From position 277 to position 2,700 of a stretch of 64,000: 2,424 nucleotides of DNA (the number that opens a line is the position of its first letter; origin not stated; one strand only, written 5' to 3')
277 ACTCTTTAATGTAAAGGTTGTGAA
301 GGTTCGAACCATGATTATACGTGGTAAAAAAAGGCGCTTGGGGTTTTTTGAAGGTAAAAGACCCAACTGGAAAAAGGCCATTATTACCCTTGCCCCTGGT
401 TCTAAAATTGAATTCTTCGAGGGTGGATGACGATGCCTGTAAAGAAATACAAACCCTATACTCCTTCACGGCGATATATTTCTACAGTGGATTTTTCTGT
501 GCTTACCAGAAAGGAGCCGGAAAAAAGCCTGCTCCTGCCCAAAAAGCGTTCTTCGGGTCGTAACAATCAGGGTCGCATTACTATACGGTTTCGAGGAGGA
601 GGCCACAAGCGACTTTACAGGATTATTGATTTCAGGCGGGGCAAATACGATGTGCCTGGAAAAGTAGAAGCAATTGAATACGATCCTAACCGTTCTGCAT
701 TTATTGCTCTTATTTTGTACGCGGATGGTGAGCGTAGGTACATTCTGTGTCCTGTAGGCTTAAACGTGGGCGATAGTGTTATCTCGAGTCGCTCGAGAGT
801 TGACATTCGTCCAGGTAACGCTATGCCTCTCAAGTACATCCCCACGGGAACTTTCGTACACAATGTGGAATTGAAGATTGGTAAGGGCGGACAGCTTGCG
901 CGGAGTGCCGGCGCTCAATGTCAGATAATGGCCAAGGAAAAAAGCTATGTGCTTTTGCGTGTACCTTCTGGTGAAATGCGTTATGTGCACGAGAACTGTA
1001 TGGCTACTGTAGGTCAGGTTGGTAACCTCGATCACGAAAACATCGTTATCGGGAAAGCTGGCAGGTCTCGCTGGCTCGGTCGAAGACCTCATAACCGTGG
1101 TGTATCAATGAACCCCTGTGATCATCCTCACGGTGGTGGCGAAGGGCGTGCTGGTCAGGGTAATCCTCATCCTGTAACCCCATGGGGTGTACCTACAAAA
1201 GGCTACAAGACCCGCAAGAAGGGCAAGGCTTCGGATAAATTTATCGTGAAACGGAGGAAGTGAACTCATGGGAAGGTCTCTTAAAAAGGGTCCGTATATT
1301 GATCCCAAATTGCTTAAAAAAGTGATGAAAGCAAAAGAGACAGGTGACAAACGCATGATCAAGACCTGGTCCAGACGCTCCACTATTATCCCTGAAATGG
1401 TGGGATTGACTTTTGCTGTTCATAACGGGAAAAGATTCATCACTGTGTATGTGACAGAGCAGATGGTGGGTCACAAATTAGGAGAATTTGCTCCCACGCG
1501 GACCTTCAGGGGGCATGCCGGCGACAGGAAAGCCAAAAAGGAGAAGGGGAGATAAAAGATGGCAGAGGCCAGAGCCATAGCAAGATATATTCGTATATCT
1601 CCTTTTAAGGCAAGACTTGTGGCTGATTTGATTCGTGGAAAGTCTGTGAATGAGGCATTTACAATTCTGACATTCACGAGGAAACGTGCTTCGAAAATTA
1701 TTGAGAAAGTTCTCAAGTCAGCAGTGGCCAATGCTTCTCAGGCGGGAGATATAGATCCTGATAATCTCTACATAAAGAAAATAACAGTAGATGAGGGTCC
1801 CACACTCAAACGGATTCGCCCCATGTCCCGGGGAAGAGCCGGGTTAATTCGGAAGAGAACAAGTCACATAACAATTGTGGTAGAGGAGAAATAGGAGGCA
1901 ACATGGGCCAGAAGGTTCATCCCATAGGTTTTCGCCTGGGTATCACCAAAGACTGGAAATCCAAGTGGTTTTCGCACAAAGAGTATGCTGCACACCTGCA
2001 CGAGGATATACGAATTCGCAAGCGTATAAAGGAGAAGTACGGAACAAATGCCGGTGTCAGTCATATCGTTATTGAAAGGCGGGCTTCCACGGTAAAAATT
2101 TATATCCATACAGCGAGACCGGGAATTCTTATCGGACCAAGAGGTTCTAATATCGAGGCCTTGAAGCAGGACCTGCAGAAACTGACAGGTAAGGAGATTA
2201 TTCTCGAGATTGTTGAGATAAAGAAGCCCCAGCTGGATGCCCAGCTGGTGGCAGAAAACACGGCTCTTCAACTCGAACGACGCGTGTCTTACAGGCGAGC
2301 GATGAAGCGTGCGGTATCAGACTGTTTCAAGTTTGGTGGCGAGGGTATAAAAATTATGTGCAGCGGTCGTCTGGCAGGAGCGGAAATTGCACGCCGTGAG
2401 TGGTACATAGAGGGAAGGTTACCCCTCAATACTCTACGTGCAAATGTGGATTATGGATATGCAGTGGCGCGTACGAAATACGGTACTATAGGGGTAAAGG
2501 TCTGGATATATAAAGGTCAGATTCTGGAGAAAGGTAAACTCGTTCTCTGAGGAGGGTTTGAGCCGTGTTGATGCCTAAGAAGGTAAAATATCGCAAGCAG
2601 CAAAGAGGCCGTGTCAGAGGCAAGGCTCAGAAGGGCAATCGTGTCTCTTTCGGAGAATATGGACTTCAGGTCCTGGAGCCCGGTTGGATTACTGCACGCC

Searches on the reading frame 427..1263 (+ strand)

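Call 52: search_protein_families(library=pfam, proteins=[window:427-1263:+], max_evalue=0.000001)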
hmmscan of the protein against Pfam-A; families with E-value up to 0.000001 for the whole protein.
window:427-1263:+ (278 aa): 2 families
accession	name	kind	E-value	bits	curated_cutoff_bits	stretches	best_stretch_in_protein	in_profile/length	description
PF03947.24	Ribosomal_L2_C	-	1.1e-56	190.7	33.7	1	129-254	2-126/126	Ribosomal Proteins L2, C-terminal domain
PF00181.30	Ribosomal_L2_N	-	1e-37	128.5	23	1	44-120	1-77/77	Ribosomal Proteins L2, RNA binding N-terminal domain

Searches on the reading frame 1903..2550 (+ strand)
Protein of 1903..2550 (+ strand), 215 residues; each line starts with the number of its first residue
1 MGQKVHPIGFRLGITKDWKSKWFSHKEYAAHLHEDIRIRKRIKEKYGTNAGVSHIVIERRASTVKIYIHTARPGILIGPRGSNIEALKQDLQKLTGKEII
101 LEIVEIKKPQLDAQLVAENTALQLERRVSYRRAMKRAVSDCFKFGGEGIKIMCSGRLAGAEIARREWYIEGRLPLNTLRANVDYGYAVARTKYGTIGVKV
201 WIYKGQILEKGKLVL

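Call 52: search_protein_families(library=pfam, proteins=[window:1903-2550:+], max_evalue=0.000001)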
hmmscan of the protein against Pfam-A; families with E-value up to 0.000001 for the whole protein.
window:1903-2550:+ (215 aa): 2 families
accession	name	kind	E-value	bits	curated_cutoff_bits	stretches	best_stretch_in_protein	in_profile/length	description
PF00189.25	Ribosomal_S3_C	-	6.7e-35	119.9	34.1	1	121-202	2-83/83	Ribosomal protein S3, C-terminal domain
PF07650.23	KH_2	-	1.9e-18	66.5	22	1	38-110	2-77/78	KH domain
